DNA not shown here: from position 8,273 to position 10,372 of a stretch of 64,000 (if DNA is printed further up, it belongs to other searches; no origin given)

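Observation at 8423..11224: Tri-modular decaheme protein: duplicated tetraheme module + YVTN propeller + di-heme peroxidase/MauG-like domain in one polypeptide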

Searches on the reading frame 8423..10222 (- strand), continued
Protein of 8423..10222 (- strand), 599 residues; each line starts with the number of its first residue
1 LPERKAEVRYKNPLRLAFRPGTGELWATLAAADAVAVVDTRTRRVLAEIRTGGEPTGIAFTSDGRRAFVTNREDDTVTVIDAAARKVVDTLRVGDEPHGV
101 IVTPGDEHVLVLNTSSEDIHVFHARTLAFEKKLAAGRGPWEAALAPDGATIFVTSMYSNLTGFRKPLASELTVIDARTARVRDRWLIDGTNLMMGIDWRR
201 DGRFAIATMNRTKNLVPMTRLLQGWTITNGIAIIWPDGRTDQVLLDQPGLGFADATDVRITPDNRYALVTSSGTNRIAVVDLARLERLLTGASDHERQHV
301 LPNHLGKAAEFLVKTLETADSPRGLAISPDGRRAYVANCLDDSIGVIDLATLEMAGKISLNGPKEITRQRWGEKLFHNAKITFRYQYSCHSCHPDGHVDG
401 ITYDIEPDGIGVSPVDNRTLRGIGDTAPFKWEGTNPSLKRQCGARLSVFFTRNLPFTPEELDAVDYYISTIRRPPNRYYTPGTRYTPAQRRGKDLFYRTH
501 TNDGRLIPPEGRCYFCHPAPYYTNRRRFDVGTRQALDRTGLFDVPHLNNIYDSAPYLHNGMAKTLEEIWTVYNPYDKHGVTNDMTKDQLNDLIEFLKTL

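Call 75: predict_structure(alignment_id=A2)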
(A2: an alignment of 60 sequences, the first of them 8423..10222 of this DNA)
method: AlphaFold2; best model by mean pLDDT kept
length: 599 residues; sequences in the alignment: 60
mean_pLDDT: 79.3   pTM: 0.81
mean pLDDT of the five models: 79.3, 79.1, 78.5, 78.4, 76.8
residues with pLDDT >= 90: 304; 70-90: 125; 50-70: 69; < 50: 101
segments of 3 or more residues with pLDDT < 50: 1-4, 214-224, 402-436, 518-528, 530-565
pLDDT, mean of each block of 10 residues (from residue 1): 61 97 97 97 97 96 98 95 98 92 97 90 98 89 97 87 70 97 91 94 96 48 65 96 90 94 98 96 97 92 89 96 96 97 98 97 92 87 77 66 42 35 37 45 53 68 79 61 81 91 87 62 42 43 36 37 47 54 78 74
secondary structure, 60 per line:
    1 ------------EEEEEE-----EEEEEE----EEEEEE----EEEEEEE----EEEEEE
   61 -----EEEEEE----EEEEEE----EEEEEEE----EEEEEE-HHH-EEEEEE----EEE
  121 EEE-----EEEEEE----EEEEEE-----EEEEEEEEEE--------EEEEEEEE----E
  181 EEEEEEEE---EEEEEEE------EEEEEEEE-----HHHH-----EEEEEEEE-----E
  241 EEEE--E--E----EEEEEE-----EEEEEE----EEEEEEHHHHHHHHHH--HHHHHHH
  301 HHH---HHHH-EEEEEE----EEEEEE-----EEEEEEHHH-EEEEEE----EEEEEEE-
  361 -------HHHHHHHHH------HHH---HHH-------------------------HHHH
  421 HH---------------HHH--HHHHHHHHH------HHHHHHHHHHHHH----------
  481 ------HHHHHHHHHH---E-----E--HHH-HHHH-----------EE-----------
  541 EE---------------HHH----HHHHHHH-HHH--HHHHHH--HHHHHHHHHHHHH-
elements in order: E13-18 E24-29 E34-39 E44-50 E55-60 E66-71 E76-81 E86-92 E97-102 E108-113 E118-123 E129-134 E139-144 E150-159 E168-175 E180-188 E192-198 E205-212 H218-221 E227-234 E240-244 E255-260 E266-271 E276-281 H282-291 H294-303 H307-310 E312-317 E322-327 E333-338 E343-348 E353-359 H368-376 H417-422 H443-451 H458-470 H487-496 H513-516 H565-571 H578-583 H586-598

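Call 77: fold_search(model_id=the predicted structure, library=pdb)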
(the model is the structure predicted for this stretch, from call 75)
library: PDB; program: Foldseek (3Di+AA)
matches with E <= 10: 1879; with E <= 0.001: 1800
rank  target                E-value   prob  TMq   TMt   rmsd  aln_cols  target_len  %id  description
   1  5c2v_B                1.7e-31  1.00  0.54  0.90   2.9       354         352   22  Kuenenia stuttgartiensis Hydrazine Synthase (released 2015-10-14)
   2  1l0q_A                1.2e-21  1.00  0.42  0.64   4.7       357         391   20  Tandem YVTN beta-propeller and PKD domains from an archaeal surface layer protein (released 2002-11-06)
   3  5yzv_B                2.4e-15  1.00  0.41  0.82   3.6       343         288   15  Biophysical and structural characterization of the thermostable WD40 domain of a prokaryotic protein, Thermomonospora  (released 2018-10-03)
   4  3bws_A                4.9e-15  1.00  0.42  0.60   3.8       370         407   14  Crystal structure of the leptospiral antigen Lp49 (released 2008-10-07)
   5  5mzh_A                5.1e-15  1.00  0.40  0.56   4.8       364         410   13  Crystal structure of ODA16 from Chlamydomonas reinhardtii (released 2017-03-22)
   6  7bie_A                6.1e-15  1.00  0.43  0.86   3.7       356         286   15  Crystal structure of nvWrap-T, a 7-bladed symmetric propeller (released 2021-09-22)
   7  2co0_C                7.1e-15  1.00  0.41  0.78   3.2       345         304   12  WDR5 and unmodified Histone H3 complex at 2.25 Angstrom (released 2006-07-03)
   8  6byn_W                1.0e-14  1.00  0.41  0.78   3.8       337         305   12  Crystal structure of WDR5-Mb(S4) monobody complex (released 2018-07-04)
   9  8bb5_D                1.2e-14  1.00  0.41  0.77   3.3       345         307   12  Structure of human WDR5 and pVHL:ElonginC:ElonginB bound to PROTAC with Aryl linker (released 2022-11-09)
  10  4gm8_B                1.2e-14  1.00  0.40  0.76   4.4       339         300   13  Crystal structure of human WD repeat domain 5 with compound MM-102 (released 2013-07-31)
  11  3n0d                  1.2e-14  1.00  0.39  0.73   4.1       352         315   12  Crystal structure of WDR5 mutant (W330F) (released 2010-10-20)
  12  2cnx_A                1.2e-14  1.00  0.40  0.75   4.5       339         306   13  WDR5 and Histone H3 Lysine 4 dimethyl complex at 2.1 angstrom (released 2006-07-03)
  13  8hti_B                1.3e-14  1.00  0.40  0.70   4.1       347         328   10  Human Consensus Olfactory Receptor OR52c in Complex with Octanoic Acid (OCA) and G Protein (released 2023-12-20)
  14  5mzh_B                1.3e-14  1.00  0.40  0.55   4.9       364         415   14  Crystal structure of ODA16 from Chlamydomonas reinhardtii (released 2017-03-22)
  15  2ymu_A                1.4e-14  1.00  0.19  0.20  17.3       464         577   15  Structure of a highly repetitive propeller structure (released 2012-10-17)
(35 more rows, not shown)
